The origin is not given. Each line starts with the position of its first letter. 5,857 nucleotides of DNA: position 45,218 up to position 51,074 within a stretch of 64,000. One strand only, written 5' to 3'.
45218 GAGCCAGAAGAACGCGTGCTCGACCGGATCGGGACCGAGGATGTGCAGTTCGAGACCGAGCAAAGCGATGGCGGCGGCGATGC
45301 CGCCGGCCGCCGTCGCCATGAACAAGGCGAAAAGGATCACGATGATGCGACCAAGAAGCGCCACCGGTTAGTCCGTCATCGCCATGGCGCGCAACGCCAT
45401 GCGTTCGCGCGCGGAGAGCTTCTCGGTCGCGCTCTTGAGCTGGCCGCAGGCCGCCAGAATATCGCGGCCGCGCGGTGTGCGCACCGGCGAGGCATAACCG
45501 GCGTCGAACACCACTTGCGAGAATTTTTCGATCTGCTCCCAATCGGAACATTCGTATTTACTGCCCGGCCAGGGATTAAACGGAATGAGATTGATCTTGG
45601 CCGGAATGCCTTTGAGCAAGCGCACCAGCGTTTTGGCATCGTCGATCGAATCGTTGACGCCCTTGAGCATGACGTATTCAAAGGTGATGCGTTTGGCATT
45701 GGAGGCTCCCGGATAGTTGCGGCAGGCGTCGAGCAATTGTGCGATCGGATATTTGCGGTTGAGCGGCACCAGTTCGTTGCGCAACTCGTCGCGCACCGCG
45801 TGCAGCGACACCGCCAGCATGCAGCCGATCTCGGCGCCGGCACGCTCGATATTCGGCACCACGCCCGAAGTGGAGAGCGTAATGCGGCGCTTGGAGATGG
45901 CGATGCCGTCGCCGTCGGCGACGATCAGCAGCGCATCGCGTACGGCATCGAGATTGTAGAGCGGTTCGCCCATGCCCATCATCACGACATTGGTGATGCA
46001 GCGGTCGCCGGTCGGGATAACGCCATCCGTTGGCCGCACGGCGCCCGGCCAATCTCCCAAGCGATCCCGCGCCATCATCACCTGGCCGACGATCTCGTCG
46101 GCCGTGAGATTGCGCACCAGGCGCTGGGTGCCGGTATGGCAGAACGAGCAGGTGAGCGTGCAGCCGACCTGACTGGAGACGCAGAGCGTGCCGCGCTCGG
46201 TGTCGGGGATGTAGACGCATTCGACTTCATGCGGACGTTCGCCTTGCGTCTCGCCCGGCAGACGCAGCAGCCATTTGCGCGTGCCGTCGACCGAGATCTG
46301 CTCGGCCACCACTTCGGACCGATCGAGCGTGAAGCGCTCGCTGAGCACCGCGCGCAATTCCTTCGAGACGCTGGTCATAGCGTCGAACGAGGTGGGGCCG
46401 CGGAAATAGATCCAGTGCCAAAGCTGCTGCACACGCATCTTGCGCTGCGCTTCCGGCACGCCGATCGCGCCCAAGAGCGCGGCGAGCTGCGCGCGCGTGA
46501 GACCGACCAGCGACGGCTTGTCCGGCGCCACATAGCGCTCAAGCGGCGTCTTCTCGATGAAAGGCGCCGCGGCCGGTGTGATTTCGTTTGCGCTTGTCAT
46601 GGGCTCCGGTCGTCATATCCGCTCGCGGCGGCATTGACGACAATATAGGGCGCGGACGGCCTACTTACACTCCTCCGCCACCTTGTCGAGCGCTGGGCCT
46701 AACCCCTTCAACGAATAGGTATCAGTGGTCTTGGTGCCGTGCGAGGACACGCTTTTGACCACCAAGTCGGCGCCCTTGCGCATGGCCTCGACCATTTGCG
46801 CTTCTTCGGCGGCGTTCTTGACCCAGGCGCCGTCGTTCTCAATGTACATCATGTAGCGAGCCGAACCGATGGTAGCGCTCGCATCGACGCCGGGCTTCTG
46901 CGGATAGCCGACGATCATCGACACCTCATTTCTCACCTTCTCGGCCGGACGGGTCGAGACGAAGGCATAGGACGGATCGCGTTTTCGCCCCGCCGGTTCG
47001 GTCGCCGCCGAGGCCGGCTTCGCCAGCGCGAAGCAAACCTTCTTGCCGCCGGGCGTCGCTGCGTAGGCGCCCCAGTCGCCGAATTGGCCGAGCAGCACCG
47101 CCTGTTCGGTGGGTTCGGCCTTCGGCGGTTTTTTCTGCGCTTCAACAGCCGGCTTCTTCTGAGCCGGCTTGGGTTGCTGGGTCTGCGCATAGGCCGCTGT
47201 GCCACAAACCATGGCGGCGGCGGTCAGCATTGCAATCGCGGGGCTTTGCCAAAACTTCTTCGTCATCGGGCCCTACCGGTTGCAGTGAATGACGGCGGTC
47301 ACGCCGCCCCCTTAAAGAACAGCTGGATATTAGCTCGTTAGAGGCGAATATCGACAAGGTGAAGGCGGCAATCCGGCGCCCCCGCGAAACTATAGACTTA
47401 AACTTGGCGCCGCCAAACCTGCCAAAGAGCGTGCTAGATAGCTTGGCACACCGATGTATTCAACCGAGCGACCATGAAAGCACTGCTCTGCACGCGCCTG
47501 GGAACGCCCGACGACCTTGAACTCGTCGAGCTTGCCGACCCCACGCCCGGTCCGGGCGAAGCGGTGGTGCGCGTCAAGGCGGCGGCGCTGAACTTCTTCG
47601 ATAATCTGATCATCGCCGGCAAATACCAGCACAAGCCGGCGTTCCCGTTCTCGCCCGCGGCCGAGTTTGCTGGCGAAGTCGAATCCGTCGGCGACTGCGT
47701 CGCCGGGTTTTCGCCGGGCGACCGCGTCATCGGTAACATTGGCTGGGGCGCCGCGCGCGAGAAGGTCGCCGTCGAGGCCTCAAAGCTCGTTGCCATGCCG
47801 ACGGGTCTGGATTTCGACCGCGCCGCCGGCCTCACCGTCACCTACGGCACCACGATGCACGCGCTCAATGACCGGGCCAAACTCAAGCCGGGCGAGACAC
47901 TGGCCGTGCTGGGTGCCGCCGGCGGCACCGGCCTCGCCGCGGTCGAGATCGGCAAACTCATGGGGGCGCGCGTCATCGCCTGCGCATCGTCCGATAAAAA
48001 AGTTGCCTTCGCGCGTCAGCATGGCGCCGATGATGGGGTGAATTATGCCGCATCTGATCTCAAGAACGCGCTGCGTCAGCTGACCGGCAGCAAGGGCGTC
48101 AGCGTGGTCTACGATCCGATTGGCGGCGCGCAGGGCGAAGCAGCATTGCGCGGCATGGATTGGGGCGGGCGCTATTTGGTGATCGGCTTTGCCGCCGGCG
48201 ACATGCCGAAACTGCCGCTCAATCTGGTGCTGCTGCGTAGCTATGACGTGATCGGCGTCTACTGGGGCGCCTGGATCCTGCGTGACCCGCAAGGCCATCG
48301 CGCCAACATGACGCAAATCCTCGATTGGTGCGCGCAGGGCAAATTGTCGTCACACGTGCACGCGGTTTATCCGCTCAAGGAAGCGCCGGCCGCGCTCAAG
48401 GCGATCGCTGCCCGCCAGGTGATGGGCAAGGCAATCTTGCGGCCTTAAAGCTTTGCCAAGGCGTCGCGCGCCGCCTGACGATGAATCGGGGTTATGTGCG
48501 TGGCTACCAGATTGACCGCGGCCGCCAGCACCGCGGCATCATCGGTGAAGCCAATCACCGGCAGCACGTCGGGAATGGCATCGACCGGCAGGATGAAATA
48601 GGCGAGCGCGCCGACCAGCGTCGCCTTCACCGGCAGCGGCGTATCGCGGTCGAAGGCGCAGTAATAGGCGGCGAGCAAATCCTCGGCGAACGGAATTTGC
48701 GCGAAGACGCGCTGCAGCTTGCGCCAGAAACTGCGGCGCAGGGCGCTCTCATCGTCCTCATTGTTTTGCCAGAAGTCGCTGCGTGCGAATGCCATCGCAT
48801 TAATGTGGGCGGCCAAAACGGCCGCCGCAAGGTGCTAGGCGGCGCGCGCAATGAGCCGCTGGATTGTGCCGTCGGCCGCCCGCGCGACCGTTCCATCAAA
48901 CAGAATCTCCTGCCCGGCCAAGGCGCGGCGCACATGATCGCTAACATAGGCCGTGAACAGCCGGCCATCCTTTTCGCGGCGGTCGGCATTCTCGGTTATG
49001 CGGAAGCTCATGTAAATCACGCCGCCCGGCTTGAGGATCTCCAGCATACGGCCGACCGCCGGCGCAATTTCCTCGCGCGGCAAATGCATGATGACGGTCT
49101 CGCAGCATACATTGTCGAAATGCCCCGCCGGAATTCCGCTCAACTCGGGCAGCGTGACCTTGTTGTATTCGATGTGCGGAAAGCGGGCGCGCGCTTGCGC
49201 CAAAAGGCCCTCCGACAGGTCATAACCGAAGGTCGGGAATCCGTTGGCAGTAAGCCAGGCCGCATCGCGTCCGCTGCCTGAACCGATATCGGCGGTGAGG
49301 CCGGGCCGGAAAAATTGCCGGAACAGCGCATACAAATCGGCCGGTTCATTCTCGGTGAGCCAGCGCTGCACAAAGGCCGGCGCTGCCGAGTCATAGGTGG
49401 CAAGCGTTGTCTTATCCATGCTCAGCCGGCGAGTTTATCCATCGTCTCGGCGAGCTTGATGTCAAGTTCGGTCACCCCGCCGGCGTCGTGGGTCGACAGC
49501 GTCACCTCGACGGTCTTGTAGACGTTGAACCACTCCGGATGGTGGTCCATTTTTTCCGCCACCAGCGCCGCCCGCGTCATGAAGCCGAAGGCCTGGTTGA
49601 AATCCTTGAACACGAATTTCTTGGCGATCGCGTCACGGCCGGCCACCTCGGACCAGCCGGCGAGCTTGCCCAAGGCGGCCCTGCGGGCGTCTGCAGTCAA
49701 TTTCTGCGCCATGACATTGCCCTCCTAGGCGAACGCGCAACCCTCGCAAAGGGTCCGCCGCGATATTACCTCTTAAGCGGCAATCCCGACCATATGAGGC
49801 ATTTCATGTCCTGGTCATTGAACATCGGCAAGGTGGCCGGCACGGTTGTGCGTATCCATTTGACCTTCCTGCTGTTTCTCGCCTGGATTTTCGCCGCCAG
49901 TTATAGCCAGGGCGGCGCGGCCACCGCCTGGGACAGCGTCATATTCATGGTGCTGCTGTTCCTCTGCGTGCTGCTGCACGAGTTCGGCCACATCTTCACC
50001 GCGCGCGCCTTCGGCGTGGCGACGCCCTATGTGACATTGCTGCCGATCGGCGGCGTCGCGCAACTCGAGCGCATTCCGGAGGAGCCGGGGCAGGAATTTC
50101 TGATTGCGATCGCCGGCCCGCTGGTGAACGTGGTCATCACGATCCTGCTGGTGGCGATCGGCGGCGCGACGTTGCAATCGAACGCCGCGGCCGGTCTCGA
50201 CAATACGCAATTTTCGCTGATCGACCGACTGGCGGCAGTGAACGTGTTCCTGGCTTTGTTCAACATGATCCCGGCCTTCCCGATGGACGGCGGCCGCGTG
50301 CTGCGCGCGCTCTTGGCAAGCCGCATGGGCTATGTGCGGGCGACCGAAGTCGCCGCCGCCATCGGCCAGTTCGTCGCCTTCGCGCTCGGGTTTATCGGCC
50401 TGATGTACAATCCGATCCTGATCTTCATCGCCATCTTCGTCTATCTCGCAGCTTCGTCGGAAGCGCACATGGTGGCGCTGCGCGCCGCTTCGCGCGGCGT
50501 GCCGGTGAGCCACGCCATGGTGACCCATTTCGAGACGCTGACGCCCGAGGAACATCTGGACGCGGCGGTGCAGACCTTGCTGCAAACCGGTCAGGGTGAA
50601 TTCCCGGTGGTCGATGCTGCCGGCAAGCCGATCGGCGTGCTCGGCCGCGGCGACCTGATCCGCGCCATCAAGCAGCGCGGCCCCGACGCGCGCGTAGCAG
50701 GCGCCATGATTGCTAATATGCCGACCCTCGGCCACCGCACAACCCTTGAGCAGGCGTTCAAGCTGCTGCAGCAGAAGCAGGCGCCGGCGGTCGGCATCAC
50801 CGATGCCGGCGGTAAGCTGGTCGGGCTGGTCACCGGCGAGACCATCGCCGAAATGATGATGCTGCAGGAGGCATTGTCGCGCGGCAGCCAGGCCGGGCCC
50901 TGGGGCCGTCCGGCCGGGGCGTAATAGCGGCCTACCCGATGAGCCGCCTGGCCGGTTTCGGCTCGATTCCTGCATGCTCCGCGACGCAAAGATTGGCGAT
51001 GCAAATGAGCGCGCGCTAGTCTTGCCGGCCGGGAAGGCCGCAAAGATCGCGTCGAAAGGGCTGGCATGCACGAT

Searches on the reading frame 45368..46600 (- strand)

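Call 46: search_protein_families(library=pfam, proteins=[window:45368-46600:-], max_evalue=0.001)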
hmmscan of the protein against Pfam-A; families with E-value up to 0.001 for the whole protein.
window:45368-46600:- (410 aa): 2 families
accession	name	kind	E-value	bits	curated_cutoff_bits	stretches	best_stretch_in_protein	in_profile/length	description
PF04055.27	Radical_SAM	-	1.4e-16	61.6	29.5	2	203-318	46-157/166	Radical SAM superfamily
PF21016.3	RlmN_N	-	1e-10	41.6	24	1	31-90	3-58/60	Ribosomal RNA large subunit methyltransferase N-terminal domain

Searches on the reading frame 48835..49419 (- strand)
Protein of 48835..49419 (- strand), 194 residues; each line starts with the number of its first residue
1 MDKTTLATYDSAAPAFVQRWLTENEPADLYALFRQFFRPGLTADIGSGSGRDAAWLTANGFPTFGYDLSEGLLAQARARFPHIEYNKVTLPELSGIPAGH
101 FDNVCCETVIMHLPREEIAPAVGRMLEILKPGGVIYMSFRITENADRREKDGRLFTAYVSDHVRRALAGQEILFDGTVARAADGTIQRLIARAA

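Call 9: find_encoding_contigs(protein=window:48835-49419:-, flank=10000, max_places=10)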
Protein window:48835-49419:- (194 aa): no gene with exactly this product is on record in the collection.

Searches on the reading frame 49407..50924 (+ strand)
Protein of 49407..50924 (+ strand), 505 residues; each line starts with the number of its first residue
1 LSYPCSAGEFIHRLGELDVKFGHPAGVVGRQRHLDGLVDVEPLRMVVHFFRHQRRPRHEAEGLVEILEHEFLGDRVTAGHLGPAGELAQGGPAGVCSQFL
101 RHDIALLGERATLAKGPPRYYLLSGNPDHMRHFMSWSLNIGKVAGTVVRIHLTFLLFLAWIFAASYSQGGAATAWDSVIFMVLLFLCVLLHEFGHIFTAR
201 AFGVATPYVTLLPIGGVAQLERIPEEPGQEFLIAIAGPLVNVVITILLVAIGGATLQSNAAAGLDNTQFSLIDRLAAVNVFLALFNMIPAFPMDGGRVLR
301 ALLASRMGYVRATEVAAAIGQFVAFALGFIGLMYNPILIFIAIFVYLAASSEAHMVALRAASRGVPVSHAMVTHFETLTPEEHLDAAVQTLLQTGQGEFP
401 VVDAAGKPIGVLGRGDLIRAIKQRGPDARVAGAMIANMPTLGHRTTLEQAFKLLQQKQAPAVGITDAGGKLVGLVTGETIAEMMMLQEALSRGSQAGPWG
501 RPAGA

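Call 10: search_protein_families(library=pfam, proteins=[window:49407-50924:+], max_evalue=0.01)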
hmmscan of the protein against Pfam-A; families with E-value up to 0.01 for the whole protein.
window:49407-50924:+ (505 aa): 2 families
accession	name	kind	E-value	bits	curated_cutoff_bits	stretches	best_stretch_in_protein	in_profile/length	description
PF02163.28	Peptidase_M50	-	1.8e-20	73.7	27.2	1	180-327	2-221/221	Peptidase family M50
PF00571.33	CBS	-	2.5e-15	57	24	2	367-422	1-56/57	CBS domain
